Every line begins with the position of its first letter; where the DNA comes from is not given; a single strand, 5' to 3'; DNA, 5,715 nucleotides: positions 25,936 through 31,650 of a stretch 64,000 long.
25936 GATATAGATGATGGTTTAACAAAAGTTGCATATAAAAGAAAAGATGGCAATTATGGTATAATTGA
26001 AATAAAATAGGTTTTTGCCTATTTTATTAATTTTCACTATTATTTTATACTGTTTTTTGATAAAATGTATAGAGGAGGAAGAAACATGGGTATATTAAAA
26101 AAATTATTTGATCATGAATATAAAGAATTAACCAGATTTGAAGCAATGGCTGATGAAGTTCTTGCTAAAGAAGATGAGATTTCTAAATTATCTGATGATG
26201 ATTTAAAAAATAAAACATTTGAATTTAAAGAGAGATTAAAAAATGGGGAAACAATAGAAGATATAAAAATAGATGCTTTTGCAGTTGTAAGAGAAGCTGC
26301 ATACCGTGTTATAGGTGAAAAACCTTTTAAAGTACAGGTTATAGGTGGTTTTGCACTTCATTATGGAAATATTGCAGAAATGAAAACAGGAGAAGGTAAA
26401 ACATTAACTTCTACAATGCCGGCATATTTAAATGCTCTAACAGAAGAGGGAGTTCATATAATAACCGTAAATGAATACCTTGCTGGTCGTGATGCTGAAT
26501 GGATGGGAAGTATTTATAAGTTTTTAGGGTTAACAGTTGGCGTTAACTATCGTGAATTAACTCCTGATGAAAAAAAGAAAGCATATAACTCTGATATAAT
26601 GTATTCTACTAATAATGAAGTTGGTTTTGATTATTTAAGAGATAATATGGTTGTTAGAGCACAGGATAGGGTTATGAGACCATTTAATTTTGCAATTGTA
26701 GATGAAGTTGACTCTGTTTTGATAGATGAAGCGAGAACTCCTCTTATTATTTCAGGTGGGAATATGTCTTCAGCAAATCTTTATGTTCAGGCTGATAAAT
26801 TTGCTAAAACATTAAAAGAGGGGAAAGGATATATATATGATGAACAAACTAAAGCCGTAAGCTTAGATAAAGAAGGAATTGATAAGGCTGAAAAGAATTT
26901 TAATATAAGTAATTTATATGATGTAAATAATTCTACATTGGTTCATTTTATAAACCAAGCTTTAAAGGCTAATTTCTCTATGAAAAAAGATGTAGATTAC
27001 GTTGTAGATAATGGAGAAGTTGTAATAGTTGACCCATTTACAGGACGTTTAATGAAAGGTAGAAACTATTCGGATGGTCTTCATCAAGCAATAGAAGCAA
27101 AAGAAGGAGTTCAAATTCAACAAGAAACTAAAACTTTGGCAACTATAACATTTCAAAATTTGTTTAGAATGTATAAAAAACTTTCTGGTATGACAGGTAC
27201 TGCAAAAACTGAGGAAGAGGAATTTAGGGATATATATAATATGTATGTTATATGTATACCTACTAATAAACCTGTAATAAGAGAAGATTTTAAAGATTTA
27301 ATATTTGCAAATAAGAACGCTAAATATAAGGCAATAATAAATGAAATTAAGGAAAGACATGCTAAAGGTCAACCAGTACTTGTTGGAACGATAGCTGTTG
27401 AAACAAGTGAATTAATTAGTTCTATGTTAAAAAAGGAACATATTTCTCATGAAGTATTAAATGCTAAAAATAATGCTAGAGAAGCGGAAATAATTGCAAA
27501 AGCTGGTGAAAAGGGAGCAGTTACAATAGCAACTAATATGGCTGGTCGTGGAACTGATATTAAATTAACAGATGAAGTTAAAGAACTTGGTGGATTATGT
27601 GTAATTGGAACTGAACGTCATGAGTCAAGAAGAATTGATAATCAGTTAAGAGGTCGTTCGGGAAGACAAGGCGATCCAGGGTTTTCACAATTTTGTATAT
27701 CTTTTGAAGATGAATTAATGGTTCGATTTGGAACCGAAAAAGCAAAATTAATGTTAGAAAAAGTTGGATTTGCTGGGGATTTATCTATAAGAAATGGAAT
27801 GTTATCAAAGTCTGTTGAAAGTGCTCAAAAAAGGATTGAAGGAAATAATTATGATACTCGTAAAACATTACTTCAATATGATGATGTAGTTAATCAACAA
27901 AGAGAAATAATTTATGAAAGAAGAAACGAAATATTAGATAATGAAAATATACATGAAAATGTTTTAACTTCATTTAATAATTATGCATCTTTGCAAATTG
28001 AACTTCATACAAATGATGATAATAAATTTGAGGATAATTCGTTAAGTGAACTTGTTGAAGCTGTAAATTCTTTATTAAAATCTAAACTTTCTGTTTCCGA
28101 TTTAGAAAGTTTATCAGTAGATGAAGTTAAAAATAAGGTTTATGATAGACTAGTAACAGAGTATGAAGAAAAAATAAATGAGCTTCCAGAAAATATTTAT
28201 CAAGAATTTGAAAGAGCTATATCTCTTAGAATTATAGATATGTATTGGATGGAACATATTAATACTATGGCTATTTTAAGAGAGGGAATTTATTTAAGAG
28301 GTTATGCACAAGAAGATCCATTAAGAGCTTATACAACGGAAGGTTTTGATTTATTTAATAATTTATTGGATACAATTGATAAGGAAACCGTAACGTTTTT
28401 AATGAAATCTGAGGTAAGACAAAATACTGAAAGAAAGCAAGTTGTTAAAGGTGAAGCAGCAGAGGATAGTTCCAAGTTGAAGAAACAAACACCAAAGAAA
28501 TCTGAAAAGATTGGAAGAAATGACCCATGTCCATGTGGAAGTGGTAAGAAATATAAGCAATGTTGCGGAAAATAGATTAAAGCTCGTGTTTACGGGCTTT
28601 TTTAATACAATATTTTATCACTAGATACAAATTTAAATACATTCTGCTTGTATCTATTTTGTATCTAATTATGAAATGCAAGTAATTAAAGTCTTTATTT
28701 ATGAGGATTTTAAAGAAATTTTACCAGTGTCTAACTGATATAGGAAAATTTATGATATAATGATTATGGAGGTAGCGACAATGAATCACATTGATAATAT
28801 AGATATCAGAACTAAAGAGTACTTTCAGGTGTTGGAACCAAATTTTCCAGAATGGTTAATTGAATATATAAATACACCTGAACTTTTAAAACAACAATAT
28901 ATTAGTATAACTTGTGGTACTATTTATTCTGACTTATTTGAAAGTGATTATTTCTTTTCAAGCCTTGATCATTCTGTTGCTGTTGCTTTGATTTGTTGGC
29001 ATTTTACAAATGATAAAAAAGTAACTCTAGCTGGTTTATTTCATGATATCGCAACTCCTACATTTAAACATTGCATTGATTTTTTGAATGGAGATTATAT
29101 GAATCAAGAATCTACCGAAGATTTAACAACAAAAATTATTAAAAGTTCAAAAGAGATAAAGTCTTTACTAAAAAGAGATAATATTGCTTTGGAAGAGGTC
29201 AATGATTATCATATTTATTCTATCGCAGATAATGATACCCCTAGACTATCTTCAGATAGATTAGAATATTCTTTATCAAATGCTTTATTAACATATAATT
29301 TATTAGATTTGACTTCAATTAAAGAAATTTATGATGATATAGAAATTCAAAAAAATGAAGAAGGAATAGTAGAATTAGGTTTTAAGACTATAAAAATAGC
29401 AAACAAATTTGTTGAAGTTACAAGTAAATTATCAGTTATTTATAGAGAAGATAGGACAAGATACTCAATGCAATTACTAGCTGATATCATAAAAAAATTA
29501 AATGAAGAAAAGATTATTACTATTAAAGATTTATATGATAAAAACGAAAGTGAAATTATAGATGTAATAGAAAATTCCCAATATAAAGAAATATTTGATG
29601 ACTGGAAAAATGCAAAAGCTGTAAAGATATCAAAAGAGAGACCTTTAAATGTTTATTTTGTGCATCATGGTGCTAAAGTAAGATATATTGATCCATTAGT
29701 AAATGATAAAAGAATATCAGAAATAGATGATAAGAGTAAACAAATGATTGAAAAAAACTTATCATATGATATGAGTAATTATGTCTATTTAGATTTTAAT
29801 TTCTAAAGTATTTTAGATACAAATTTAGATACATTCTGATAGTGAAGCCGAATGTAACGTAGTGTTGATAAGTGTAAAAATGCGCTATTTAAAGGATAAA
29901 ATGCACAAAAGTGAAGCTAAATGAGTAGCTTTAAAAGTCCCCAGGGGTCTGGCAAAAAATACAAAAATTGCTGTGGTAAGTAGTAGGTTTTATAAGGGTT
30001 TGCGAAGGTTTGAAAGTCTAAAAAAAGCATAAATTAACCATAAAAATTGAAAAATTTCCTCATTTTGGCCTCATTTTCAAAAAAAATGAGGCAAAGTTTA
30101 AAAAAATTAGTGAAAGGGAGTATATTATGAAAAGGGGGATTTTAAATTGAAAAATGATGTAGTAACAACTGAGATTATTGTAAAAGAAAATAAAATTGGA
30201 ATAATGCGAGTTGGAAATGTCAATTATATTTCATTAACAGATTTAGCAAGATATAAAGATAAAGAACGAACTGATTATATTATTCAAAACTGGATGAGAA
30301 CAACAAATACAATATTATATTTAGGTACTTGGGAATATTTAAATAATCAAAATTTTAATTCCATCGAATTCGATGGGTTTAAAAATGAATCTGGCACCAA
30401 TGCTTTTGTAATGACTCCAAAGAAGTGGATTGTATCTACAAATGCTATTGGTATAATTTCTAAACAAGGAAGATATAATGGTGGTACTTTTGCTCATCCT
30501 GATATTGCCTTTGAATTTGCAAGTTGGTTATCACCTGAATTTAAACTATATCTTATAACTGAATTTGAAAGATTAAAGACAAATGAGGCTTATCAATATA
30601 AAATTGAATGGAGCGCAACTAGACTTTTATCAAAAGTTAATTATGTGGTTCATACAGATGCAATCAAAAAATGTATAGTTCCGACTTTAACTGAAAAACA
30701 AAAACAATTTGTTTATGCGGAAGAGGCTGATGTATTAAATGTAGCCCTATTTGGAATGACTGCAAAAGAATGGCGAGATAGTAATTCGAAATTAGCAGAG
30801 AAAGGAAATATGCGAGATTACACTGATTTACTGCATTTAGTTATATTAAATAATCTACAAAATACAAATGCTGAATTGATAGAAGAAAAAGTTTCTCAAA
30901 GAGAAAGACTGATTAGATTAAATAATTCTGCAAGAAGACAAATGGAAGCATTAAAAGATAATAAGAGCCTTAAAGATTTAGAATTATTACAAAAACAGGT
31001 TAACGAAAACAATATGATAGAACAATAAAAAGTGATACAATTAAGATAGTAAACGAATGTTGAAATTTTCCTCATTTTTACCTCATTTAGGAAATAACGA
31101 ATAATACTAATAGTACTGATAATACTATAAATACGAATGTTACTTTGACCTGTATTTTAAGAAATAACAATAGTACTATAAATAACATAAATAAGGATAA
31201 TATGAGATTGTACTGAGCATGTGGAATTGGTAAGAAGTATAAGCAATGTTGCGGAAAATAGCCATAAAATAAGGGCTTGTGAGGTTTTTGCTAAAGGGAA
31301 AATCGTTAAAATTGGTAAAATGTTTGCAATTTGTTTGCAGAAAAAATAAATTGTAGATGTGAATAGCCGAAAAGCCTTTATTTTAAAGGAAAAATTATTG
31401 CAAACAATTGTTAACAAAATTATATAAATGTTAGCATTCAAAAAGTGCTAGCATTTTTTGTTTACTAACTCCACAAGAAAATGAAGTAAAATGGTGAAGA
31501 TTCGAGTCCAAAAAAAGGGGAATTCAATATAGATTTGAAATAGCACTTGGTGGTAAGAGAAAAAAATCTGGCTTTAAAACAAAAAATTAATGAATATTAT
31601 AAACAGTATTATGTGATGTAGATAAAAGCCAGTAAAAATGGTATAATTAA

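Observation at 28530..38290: Three degenerate copies of the secA 3' end split about 10 kb into tandem islets: possible serial-integration hotspot at secA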

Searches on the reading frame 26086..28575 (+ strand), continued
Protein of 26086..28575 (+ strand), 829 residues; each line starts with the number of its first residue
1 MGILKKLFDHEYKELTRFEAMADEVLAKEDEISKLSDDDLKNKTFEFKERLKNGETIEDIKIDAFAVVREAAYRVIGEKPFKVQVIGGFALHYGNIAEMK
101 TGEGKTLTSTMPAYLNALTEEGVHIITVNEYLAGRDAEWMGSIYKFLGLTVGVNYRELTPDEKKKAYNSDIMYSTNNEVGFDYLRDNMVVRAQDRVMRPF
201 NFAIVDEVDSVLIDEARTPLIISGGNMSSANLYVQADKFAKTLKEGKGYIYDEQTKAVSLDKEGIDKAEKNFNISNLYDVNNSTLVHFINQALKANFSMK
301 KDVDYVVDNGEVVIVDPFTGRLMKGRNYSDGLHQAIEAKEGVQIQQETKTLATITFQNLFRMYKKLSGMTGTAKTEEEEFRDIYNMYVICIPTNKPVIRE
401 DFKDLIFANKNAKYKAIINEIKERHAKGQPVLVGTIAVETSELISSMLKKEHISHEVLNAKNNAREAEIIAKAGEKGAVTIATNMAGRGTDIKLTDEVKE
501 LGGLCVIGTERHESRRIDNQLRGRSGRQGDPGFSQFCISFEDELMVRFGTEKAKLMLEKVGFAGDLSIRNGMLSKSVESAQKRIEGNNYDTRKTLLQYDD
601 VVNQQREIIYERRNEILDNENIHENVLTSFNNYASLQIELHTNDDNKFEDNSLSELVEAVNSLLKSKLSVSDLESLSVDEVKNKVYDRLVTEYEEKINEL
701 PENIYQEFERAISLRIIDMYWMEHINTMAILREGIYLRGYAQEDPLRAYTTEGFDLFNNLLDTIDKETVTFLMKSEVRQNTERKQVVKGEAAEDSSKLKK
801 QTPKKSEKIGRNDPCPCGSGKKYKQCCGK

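Call 68: find_related_loci(query=L009:12717-14036:+, collection=viral_contigs, flank=3000)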
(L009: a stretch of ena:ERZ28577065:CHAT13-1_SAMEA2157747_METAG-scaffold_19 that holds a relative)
Query L009:12717-14036:+ (439 aa) in viral_contigs; peptide patterns used: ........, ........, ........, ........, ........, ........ (x = any residue, [..] = any of these).
4 stretches matched a pattern, but none encodes a relative of the query by tblastn (E <= 1e-3).

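Call 70: search_protein_families(library=ncbifam, proteins=[L016:16056-17096:+, L016:18809-19942:+, L016:15232-16050:+, L009:12717-14036:+], max_evalue=0.00001)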
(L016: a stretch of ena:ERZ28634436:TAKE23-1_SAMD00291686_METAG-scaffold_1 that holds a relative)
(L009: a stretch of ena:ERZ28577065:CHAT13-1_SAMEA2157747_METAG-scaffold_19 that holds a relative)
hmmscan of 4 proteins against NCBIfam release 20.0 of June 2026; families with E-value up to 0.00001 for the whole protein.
L016:16056-17096:+ (346 aa): 45 families (the best 25 are shown)
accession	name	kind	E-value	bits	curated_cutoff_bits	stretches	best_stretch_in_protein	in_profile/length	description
NF000091.3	D_ala_D_ser_VanG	exception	1.7e-162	540.1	495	1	3-342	1-342/344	D-alanine--D-serine ligase VanG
NF000207.3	D_ala_D_ser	equivalog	3e-127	424.5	520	1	3-345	1-341/342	D-alanine--D-serine ligase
NF002528.0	PRK01966.1-4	subfamily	1.2e-109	366.5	262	1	2-345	4-360/366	D-alanine--D-alanine ligase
NF000206.1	D_ala_D_lac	equivalog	7.1e-109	363.9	550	1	4-343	5-340/342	D-alanine--(R)-lactate ligase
NF012214.1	D_ala_D_ser_VanC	exception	1.3e-103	346.9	650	1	3-344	2-346/350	D-alanine--D-serine ligase VanC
NF000036.1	D_ala_D_ser_VanE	exception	1.5e-99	333.5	700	1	3-343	2-340/352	D-alanine--D-serine ligase VanE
NF000032.1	D_ala_D_ser_VanL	exception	2.3e-98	329.6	750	1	3-346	5-346/349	D-alanine--D-serine ligase VanL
NF012215.1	D_ala_D_lac_VanD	exception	2.1e-97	326.5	700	1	2-343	3-340/343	D-alanine--(R)-lactate ligase VanD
NF000093.1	D_ala_D_ser_VanN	exception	2.5e-95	319.4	700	1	3-343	2-340/343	D-alanine--D-serine ligase VanN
NF000372.1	D_ala_D_lac_VanI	exception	6.8e-95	318.3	700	1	3-342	4-339/341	D-alanine--(R)-lactate ligase VanI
TIGR01205.1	D_ala_D_alaTIGR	subfamily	2e-94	316.2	245.65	1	5-341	2-315/318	D-alanine--D-alanine ligase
NF012213.0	VanC1_ser_lig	exception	4.8e-94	315.1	775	1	3-343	2-338/343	D-alanine--D-serine ligase VanC1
NF012217.1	D_ala_D_lac_VanA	exception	2.4e-93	313.1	775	1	4-342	5-339/343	D-alanine--(R)-lactate ligase VanA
NF000374.1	D_ala_D_lac_VanO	exception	6.3e-91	305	750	1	4-342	5-339/346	D-alanine--(R)-lactate ligase VanO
NF002526.0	PRK01966.1-2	equivalog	6.9e-90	301.5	449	1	1-346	2-350/362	D-alanine--D-alanine ligase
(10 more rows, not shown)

L016:18809-19942:+ (377 aa): 9 families
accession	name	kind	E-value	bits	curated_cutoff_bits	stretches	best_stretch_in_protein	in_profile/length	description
NF033131.1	vanT-G-Cterm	exception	1.9e-156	520.6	460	1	9-375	1-367/368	serine racemase VanT catalytic subunit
NF033132.1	vanT-CELN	equivalog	5.6e-107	358.9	900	1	4-373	333-694/697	membrane-bound serine racemase VanT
TIGR00492.1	alr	equivalog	8.8e-104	347.3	168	1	10-377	2-368/369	alanine racemase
NF008897.0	PRK11930.1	equivalog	7.1e-89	298.8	804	1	12-375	461-818/822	bifunctional UDP-N-acetylmuramoyl-tripeptide:D-alanyl-D-alanine ligase/alanine racemase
NF033133.1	vanT-L-cat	exception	3.5e-86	289.7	750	1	8-373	5-362/366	serine racemase VanT-L catalytic subunit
NF002970.2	PRK03646.1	exception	1.1e-58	199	600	1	14-373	8-352/356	catabolic alanine racemase DadX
NF000791.0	PRK00053.2-2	equivalog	9.5e-51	173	218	1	11-377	2-340/340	alanine racemase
NF009879.0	PRK13340.1-4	subfamily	3e-43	148.2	434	1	4-371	35-399/406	alanine racemase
NF000792.0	PRK00053.2-3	equivalog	2e-41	142.4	384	1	13-375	6-357/360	alanine racemase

L016:15232-16050:+ (272 aa): 3 families
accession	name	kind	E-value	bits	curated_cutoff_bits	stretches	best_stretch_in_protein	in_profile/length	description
NF033128.2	vanW-gen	equivalog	9.7e-121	402.5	365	1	3-271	2-271/271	glycopeptide resistance accessory protein VanW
NF033123.1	vanW-G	exception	1.2e-99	333.5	600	1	3-271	2-270/273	glycopeptide resistance accessory protein VanW-G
NF033122.1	vanW-B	exception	4.4e-84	282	610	1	1-271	1-272/275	glycopeptide resistance accessory protein VanW-B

L009:12717-14036:+ (439 aa): 8 families
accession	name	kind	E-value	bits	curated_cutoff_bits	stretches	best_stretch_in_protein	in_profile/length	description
NF040815.2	recomb_XerA_Arch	equivalog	2.3e-23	83.1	220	2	81-232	12-151/263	site-specific tyrosine recombinase/integron integrase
TIGR02249.1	integrase_gron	subfamily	2.3e-19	69.9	265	2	364-418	260-313/315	integron integrase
TIGR02224.1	recomb_XerC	equivalog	4.7e-19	68.9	335.15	2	298-413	176-285/295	tyrosine recombinase XerC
TIGR02225.1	recomb_XerD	equivalog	7.8e-19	68.1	329.6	2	72-230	4-161/290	site-specific tyrosine recombinase XerD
NF001399.0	PRK00283.1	subfamily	9.3e-16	57.9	279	2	366-416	245-294/300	tyrosine recombinase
NF002331.0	PRK01287.1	subfamily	2.1e-13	50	371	1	365-413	273-320/365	site-specific tyrosine recombinase XerC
NF003462.0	PRK05084.1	equivalog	5.5e-11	41.8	267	1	360-418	300-357/360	tyrosine recombinase XerS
NF011946.0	PRK15417.1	equivalog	1.2e-09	37.8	435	0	360-409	269-319/337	integron integrase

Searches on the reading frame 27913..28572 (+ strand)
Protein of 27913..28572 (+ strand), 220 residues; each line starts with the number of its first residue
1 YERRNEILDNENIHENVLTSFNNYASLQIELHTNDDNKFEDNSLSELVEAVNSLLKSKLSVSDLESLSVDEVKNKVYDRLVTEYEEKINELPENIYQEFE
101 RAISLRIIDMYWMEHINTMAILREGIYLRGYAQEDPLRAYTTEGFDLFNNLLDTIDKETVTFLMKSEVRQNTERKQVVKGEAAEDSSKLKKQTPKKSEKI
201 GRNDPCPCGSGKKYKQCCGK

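Call 14: find_related_loci(query=window:27913-28572:+, collection=genome_contigs, flank=10000)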
Query seq(220 aa) (220 aa) in genome_contigs; peptide patterns used: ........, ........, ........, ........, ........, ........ (x = any residue, [..] = any of these).
182 stretches matched a pattern; 7 encode a relative of the query (tblastn E <= 1e-3); 7 distinct loci.
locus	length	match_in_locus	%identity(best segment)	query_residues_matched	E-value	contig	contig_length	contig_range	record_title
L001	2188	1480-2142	58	1-220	3e-88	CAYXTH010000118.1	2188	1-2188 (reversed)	MAG TPA_asm: uncultured Muribaculaceae bacterium isolate binchicken_co323_95 genome assembly, contig: NODE_58008_length_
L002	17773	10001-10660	54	1-220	8e-74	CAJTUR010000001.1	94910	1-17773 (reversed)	MAG TPA_asm: uncultured Bacilli bacterium isolate MGBC108787 genome assembly, contig: MGBC108787.1, whole genome shotgun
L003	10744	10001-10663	50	1-220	5e-71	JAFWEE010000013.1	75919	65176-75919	MAG: Bacilli bacterium isolate RGIG5658 Sheep_Duodenum-4__c239640, whole genome shotgun sequence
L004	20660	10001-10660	51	1-220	5e-69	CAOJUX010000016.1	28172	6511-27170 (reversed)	MAG TPA_asm: uncultured Erysipelotrichaceae bacterium isolate SRR17684644_bin.2_metawrap_v1.3_MAG genome assembly, conti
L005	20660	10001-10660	54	1-220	2e-73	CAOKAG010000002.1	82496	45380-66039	MAG TPA_asm: uncultured Tenericutes bacterium isolate SRR15730524_bin.8_metawrap_v1.3_MAG genome assembly, contig: NODE.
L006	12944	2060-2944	34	2-220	1e-27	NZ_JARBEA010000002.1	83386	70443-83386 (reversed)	Jeotgalibaca caeni strain YN-L-12 YN-L-12_scaffold2, whole genome shotgun sequence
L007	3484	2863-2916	72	197-214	7e-6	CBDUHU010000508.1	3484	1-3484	MAG TPA_asm: uncultured Kangiellaceae bacterium isolate SRR22808129_binner12_Refined_85 genome assembly, contig: ERZ2504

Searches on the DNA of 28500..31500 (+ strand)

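Call 76: search_dna_similar(query=window:28500-31500:+, collection=plasmids, mode=distant, max_rows=8)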
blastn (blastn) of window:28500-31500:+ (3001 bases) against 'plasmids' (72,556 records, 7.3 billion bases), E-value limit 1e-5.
Records with a match: 26; places in all: 26; records where one place covers at least 80% of the query: 0.
Best place of each record, by identity: 80-90% 12; 60-80% 14.
By first word of the organism name: Clostridium 6; Pasteurella 3; Bernardetia 2; Xenorhabdus 2; Aureispira 2; Enterococcus 2; Latilactobacillus 1; Haliscomenobacter 1; Photorhabdus 1; Streptococcus 1; and 5 more.
By predicted mobility (MOB-suite, as given by PLSDB): non-mobilizable 20; conjugative 5; mobilizable 1.
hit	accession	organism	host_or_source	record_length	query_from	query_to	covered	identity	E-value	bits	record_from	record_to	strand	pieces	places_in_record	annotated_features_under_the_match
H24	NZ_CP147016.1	Bernardetia sp. MNP-M8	grean alga,grean algae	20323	1779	2320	18%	67.9%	1e-36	163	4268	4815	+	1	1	KilA-N domain-containing protein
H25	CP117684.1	Latilactobacillus curvatus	Pig,Single cell,feces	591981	1738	2279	18%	66.8%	9e-32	148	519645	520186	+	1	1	KilA-N domain-containing protein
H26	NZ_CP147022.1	Bernardetia sp. ABR2-2B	grean alga,grean algae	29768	1782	2319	18%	66.3%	9e-26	128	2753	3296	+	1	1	KilA-N domain-containing protein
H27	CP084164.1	Pasteurella multocida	rabbit,mixed culture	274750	1831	2321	16%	66.1%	1e-23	121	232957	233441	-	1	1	KilA-N domain-containing protein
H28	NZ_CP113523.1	Pasteurella multocida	rabbit,mixed culture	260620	1831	2321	16%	66.1%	1e-23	121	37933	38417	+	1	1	KilA-N domain-containing protein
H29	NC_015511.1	Haliscomenobacter hydrossis DSM 1100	activated sludge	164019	1784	2280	17%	64.5%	5e-10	75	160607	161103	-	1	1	KilA-N domain-containing protein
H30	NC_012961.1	Photorhabdus asymbiotica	-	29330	1726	2066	11%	68.1%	6e-22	114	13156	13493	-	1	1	KilA-N domain-containing protein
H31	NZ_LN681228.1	Xenorhabdus nematophila AN6/1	-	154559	1726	2066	11%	67.8%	2e-20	110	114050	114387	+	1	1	KilA-N domain-containing protein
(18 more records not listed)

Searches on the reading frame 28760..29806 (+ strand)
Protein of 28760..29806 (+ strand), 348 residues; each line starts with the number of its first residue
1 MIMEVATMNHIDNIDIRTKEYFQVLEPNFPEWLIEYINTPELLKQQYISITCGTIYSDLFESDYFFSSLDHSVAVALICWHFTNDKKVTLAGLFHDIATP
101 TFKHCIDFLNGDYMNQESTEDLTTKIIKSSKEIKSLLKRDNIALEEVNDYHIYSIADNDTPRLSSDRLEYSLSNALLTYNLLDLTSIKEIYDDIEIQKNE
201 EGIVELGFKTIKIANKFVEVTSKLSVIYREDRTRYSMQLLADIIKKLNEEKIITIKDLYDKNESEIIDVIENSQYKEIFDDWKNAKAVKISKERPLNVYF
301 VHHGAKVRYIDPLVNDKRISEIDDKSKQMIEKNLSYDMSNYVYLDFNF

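Call 9: search_protein_families(library=pfam, proteins=[window:28760-29806:+])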
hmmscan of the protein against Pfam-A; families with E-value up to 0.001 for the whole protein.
window:28760-29806:+ (348 aa): 1 family
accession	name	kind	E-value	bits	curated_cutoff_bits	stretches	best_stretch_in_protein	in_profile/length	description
PF01966.28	HD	-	4e-05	24.3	22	1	69-134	2-73/116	HD domain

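Call 70: search_protein_families(library=ncbifam, proteins=[window:28760-29806:+], max_evalue=0.00001)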
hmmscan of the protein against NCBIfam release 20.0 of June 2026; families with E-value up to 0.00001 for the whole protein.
window:28760-29806:+ (348 aa): 0 families

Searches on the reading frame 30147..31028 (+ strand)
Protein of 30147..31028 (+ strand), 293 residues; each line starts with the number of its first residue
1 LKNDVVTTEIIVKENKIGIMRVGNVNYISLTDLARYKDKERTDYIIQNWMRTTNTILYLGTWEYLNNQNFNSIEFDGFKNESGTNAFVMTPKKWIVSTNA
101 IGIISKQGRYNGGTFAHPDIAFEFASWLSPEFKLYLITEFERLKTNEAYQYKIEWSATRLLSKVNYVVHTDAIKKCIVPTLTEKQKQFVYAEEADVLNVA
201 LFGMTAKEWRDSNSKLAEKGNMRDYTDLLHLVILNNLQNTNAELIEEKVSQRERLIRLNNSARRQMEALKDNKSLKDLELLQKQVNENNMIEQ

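Call 9: search_protein_families(library=pfam, proteins=[window:30147-31028:+])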
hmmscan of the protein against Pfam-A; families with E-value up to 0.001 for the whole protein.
window:30147-31028:+ (293 aa): 1 family
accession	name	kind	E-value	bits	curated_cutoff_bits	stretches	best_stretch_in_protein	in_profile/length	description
PF04383.19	KilA-N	-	6.9e-18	64.9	23.8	1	15-145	6-106/107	KilA-N domain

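Call 70: search_protein_families(library=ncbifam, proteins=[window:30147-31028:+], max_evalue=0.00001)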
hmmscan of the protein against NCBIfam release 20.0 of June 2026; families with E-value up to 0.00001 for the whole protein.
window:30147-31028:+ (293 aa): 0 families
